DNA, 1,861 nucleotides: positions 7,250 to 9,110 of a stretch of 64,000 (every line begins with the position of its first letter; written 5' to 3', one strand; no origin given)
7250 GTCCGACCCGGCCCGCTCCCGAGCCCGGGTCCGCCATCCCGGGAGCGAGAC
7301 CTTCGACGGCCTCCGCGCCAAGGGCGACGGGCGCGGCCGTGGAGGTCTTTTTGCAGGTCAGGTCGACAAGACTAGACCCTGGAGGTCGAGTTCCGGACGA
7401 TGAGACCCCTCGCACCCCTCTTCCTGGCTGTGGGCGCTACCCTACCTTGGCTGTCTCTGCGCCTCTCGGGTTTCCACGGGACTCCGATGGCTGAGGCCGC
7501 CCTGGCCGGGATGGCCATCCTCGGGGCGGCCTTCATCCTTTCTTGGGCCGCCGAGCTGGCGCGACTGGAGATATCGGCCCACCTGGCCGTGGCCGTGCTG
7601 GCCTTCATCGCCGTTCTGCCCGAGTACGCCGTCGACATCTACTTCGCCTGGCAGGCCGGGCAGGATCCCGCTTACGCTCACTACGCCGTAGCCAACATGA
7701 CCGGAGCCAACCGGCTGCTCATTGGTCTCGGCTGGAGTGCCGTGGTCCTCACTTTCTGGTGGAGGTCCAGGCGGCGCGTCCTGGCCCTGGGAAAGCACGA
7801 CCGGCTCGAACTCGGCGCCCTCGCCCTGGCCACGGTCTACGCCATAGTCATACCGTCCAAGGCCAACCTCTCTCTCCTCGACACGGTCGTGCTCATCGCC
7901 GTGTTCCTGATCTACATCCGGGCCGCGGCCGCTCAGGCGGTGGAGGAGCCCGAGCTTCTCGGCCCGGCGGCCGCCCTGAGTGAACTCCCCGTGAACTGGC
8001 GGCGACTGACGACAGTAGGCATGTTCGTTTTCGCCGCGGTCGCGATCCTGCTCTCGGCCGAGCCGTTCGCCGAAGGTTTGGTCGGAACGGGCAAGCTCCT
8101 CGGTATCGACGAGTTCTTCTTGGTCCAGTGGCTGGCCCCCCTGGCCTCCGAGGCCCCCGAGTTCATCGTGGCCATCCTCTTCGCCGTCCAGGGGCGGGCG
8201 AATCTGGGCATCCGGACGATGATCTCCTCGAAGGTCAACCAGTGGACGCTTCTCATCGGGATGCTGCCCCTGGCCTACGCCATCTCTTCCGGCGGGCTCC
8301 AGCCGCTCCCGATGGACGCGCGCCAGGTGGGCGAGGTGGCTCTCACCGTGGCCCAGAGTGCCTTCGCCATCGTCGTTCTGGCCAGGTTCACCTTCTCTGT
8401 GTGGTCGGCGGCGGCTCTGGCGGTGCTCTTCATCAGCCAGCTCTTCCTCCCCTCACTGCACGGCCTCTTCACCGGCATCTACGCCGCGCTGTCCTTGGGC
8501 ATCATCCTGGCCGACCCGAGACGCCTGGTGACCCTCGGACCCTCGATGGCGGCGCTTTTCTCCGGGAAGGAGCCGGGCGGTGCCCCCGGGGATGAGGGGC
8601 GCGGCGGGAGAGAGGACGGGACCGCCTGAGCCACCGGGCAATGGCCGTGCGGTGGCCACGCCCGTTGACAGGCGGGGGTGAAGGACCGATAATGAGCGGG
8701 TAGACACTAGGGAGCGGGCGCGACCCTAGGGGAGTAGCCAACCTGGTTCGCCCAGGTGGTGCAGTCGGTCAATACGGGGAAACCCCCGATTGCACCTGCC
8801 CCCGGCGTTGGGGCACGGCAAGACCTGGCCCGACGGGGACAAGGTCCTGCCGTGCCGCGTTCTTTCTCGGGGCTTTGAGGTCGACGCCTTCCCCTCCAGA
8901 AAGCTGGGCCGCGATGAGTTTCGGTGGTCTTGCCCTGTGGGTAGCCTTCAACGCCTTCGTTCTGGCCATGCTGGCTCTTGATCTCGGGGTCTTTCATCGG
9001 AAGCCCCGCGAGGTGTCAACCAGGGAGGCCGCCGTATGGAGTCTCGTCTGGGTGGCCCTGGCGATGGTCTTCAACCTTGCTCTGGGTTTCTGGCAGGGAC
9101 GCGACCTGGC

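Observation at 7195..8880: Two consecutive transporter genes (CaCA antiporter, TerC) each preceded by a GGGGAGUAGCC-containing yybP-ykoY-like leader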

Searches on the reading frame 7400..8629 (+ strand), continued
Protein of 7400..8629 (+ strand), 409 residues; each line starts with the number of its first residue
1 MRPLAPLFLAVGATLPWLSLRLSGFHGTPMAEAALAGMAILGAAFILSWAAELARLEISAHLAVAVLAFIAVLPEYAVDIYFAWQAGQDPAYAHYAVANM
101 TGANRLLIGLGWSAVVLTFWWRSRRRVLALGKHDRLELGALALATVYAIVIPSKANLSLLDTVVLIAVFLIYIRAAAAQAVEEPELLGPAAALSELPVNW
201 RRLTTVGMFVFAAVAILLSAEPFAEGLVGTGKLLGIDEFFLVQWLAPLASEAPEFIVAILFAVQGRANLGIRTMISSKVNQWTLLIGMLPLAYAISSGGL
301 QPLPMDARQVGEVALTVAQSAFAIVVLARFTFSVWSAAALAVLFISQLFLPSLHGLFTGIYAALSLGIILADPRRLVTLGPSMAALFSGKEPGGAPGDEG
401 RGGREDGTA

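Call 52: search_solved_structures(query=window:7400-8629:+, max_evalue=0.01, show_alignments=2)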
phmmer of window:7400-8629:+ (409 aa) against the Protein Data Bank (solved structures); distinct sequences matched with E-value up to 0.01: 1.
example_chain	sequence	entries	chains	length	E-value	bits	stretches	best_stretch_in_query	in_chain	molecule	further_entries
4kpp_A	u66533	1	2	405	1.5e-92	314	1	11-383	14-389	Putative uncharacterized protein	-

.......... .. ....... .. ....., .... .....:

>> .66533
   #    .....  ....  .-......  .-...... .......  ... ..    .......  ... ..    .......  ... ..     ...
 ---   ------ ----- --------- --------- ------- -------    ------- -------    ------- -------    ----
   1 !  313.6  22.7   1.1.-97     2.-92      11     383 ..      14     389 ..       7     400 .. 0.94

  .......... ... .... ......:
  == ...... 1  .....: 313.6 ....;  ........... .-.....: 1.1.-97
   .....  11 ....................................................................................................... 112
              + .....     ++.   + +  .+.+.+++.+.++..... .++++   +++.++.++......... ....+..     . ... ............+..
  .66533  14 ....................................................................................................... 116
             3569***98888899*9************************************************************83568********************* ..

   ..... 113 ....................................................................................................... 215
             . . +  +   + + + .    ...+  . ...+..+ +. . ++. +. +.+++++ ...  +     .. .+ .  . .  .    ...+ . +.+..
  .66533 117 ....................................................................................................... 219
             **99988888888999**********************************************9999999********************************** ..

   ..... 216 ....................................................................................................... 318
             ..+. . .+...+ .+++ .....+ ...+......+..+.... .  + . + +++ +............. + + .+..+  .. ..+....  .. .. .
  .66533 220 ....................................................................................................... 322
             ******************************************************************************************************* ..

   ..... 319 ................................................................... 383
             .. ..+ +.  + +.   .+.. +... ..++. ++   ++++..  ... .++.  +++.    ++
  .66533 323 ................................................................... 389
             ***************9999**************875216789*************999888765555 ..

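Call 96: search_solved_structures(query=A1, max_evalue=10)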
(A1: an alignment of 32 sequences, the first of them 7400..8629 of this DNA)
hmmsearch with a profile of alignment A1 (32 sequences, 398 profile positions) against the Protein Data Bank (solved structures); distinct sequences matched with E-value up to 10: 6.
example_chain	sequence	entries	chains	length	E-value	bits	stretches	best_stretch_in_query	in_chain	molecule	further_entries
4kpp_A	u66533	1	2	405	7.4e-138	463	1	6-390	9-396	Putative uncharacterized protein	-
5jdf_A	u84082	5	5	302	0.0012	21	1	128-282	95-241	Uncharacterized membrane protein MJ0091 | sodium-calcium exchanger NCX_Mj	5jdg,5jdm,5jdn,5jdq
5hxc_A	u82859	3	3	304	0.0014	20.9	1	130-282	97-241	sodium,calcium exchanger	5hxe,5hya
5hwx_A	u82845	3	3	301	0.0014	20.8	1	129-282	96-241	sodium,calcium exchanger | Uncharacterized membrane protein MJ0091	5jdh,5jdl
3v5s_A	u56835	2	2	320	0.0017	20.6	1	128-282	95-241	Sodium/Calcium Exchanger | Uncharacterized membrane protein MJ0091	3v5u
5hwy_A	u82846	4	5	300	0.0025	20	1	130-282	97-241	Uncharacterized membrane protein MJ0091 | sodium,calcium exchanger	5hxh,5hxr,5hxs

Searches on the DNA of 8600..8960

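Call 5: search_rna_families(source=window, start=8600, end=8960, threshold=evalue, max_evalue=10, show_alignments=5)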
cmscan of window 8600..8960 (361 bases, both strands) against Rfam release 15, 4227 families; matches with E-value up to 10: 7.
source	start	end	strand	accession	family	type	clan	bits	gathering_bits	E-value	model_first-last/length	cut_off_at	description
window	8813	8855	-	RF03726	mir-m21-1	Gene; miRNA;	-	22.8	84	0.04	1-74/74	no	mir-m21-1 microRNA precursor family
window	8813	8855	+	RF03726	mir-m21-1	Gene; miRNA;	-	20.9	84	0.13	1-74/74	no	mir-m21-1 microRNA precursor family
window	8780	8856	+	RF02833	Scr3202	Gene; sRNA;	-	15.4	52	8.9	1-95/95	no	Streptomyces RNA 3202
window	8610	8631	+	RF01152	sR1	Gene; snRNA; snoRNA; CD-box;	-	15.3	45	0.1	36-57/57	no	Small nucleolar RNA sR1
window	8812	8857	-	RF03240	MIR5534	Gene; miRNA;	-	14.1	79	7.8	1-102/102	no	MIR5534 microRNA precursor family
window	8852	8956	-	RF02958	drum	Gene; sRNA;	-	12.8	43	6.8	1-112/112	no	drum RNA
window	8769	8856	+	RF01757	sbcD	Gene; sRNA;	-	11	40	8.6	1-155/155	no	sbcD RNA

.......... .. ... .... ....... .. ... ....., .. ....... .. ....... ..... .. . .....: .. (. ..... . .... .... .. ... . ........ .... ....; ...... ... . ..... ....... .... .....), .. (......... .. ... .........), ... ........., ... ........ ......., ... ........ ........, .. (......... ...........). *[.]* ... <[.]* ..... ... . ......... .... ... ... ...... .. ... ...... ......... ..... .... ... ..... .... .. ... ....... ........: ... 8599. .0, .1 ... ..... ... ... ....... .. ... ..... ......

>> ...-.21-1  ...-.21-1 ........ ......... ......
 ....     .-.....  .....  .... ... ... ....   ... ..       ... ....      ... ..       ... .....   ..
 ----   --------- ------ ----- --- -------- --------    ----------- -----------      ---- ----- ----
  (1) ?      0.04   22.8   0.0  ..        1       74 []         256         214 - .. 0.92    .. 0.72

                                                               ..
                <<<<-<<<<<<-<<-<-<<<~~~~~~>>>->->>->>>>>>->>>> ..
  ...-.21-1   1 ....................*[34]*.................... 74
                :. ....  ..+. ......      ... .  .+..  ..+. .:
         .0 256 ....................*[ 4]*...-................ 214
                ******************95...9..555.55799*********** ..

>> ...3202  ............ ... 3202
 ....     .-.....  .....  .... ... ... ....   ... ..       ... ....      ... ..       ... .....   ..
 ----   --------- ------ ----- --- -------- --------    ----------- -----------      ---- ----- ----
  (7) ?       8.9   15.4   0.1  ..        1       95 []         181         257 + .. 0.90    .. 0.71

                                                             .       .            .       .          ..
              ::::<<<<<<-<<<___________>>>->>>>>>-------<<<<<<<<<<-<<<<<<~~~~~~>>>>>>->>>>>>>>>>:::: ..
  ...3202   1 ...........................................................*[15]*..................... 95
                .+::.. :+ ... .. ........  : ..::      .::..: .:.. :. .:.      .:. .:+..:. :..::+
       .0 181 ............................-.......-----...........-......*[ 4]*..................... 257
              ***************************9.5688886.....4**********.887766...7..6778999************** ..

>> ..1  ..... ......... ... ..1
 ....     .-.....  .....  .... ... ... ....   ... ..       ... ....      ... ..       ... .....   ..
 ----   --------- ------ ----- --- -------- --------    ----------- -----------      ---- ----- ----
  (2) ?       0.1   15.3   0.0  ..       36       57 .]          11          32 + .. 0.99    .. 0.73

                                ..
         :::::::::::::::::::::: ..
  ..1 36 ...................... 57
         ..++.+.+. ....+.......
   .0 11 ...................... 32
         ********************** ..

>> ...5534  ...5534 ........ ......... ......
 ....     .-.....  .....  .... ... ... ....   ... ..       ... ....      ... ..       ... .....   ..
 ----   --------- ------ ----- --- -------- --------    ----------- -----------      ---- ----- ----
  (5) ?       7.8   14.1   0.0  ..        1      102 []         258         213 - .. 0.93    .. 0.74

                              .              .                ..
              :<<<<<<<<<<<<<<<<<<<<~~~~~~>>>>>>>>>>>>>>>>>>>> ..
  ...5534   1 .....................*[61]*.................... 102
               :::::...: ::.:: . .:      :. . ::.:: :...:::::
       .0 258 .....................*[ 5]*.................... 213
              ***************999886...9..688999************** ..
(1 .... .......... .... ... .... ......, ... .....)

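Call 100: search_rna_families(source=window, start=8718, end=8836, threshold=evalue, max_evalue=10, show_alignments=3)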
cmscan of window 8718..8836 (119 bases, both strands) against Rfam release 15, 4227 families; matches with E-value up to 10: 2.
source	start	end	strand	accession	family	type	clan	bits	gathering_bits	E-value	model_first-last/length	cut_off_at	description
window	8753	8798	-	RF02965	CyVA-1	Gene; sRNA;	-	15.9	41.4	0.29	1-77/77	no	CyVA-1 RNA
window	8771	8825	-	RF02791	CcsR1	Gene; sRNA;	-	12.4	65.3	0.72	1-83/83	no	Conserved CCUCCUCCC motif stress-induced RNA 1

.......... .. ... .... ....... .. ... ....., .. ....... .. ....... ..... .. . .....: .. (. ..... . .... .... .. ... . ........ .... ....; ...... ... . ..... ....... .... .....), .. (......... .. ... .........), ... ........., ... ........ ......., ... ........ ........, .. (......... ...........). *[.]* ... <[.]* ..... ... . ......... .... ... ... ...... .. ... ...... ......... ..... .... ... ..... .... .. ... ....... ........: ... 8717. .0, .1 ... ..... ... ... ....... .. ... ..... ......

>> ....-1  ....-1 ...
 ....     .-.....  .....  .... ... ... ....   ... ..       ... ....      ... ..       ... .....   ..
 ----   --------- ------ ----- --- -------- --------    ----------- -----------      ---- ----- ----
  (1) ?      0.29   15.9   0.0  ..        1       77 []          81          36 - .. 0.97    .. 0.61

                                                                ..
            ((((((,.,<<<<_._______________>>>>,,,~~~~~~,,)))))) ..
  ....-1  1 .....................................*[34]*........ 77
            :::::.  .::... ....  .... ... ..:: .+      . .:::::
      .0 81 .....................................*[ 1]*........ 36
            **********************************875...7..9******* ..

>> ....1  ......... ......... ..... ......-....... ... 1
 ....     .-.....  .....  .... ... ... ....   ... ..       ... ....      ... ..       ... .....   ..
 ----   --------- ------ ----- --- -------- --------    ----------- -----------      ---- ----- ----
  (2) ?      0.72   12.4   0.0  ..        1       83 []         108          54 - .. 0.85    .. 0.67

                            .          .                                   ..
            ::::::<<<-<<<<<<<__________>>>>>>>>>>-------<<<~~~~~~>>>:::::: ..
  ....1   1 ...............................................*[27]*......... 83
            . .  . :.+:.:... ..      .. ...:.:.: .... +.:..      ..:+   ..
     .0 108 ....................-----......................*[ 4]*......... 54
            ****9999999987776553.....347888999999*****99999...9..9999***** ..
